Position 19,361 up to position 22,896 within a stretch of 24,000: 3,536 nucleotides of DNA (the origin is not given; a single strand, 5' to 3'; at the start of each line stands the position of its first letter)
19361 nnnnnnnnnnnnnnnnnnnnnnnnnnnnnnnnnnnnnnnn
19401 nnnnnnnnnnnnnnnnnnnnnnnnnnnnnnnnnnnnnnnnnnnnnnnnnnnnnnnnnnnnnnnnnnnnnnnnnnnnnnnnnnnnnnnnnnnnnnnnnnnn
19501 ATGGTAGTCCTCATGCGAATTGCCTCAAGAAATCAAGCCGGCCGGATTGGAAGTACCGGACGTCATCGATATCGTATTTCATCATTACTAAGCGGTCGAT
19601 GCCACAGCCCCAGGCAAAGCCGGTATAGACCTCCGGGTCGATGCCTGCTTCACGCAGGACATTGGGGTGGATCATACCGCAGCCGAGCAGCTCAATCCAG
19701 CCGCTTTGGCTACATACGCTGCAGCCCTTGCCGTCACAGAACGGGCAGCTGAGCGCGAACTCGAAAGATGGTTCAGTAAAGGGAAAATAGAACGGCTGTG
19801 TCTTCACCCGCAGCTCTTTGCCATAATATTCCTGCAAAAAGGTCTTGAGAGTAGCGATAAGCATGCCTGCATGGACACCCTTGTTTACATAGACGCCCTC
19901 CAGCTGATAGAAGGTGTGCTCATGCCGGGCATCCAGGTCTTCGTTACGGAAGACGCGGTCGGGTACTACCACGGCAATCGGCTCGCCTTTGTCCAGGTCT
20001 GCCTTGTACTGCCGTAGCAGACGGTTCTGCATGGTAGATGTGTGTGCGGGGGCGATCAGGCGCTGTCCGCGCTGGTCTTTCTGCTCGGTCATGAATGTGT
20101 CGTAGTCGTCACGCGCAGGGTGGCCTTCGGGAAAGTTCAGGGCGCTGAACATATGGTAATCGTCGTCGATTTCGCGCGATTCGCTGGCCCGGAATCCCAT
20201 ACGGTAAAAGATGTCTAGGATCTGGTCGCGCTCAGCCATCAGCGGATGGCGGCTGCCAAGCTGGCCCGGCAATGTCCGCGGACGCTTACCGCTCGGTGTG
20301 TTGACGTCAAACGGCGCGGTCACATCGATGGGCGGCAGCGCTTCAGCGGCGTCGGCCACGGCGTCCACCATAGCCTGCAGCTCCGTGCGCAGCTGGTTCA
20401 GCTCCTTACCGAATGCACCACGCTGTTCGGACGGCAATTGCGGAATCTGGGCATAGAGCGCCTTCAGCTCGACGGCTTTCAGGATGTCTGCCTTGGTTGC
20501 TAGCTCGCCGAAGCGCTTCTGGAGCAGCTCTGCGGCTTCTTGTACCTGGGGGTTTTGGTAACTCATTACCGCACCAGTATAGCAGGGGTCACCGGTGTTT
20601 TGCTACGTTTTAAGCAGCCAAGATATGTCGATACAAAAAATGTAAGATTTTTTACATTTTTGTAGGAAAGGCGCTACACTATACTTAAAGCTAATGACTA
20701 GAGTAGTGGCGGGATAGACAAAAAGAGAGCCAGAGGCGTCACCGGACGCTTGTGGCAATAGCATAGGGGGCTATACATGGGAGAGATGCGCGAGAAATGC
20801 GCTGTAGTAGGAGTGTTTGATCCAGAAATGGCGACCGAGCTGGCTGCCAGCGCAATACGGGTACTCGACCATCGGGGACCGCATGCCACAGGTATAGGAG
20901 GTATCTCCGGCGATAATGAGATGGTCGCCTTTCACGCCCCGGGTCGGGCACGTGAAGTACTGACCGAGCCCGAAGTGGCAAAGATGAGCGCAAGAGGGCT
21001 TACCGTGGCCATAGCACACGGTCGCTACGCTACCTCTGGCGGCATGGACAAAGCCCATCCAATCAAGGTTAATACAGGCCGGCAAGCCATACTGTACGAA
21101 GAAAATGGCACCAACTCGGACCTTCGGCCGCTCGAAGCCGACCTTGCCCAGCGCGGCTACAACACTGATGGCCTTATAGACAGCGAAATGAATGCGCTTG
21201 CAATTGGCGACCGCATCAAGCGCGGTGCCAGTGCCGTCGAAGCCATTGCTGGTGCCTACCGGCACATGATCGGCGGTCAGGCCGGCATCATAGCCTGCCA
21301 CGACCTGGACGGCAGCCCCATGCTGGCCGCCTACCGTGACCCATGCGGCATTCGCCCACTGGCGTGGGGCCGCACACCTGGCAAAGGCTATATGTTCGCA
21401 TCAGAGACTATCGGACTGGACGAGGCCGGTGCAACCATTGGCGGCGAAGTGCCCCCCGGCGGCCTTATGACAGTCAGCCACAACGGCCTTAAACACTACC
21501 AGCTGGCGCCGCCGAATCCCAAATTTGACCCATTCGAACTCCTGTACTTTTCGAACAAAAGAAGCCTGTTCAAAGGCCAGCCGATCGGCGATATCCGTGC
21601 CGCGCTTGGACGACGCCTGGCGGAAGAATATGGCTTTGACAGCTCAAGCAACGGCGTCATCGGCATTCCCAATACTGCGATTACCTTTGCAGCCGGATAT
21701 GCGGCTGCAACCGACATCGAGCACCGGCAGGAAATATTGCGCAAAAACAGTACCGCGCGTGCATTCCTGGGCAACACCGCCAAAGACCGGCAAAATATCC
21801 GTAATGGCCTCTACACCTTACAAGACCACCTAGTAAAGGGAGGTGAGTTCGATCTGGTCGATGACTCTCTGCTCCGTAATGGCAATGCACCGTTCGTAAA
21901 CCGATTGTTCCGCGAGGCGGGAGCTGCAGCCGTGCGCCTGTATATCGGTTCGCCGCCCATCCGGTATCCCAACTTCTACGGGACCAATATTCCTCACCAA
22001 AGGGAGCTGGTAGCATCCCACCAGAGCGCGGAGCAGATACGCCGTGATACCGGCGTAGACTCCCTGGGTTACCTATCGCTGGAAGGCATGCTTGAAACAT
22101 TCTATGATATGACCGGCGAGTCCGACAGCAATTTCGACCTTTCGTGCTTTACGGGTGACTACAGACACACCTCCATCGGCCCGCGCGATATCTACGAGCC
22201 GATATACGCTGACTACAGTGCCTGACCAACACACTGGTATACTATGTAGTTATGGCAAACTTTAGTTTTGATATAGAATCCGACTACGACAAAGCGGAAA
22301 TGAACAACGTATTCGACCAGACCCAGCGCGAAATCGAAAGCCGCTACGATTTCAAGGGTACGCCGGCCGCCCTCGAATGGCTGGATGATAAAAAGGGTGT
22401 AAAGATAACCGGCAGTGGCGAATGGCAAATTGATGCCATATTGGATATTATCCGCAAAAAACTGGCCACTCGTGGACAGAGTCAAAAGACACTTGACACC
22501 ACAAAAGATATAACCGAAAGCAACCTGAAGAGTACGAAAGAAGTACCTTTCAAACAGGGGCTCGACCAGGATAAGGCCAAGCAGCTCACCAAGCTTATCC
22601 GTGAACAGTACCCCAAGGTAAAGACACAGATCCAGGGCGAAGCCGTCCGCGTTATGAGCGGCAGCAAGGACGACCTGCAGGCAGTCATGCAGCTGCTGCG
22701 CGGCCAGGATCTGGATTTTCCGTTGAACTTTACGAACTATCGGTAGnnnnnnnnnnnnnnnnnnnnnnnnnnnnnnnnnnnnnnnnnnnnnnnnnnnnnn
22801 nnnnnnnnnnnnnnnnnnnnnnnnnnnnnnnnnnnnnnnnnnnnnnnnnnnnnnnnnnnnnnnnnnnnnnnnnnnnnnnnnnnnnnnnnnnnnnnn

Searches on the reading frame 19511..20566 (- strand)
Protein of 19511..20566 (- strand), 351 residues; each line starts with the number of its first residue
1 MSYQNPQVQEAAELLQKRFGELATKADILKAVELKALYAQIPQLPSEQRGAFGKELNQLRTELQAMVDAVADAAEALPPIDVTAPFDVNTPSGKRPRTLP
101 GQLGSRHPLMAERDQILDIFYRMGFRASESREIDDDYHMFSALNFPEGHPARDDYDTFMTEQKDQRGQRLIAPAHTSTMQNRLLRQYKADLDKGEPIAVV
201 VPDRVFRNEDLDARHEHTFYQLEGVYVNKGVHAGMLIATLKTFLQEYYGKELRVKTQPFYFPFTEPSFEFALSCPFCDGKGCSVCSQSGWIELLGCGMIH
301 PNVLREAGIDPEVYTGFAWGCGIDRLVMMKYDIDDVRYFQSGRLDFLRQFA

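Call 48: search_protein_families(library=pfam, proteins=[window:19511-20566:-], max_evalue=0.001)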
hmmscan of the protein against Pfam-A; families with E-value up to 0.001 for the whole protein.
window:19511-20566:- (351 aa): 2 families
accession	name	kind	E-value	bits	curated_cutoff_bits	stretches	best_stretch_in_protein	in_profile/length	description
PF01409.25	tRNA-synt_2d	-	9.4e-78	261.5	19.8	1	103-350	13-246/246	tRNA synthetases class II core domain (F)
PF02912.23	Phe_tRNA-synt_N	-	6.1e-07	29.7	22.3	1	33-75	19-61/69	Aminoacyl tRNA synthetase class II, N-terminal domain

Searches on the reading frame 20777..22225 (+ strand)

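Call 48: search_protein_families(library=pfam, proteins=[window:20777-22225:+], max_evalue=0.001)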
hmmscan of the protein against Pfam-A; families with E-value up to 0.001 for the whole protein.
window:20777-22225:+ (482 aa): 2 families
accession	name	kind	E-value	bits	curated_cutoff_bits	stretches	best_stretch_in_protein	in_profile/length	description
PF13522.11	GATase_6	-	1.3e-07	32.2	27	1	76-210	11-130/130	Glutamine amidotransferase domain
PF13537.11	GATase_7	-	3.9e-07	30.6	25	1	95-212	15-119/123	Glutamine amidotransferase domain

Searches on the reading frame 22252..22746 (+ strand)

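Call 48: search_protein_families(library=pfam, proteins=[window:22252-22746:+], max_evalue=0.001)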
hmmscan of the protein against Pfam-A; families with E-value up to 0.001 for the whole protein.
window:22252-22746:+ (164 aa): 1 family
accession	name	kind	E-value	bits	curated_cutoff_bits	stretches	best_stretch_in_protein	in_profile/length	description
PF04461.18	DUF520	-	6.3e-52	176.4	23.2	1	5-164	2-161/161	Protein of unknown function (DUF520)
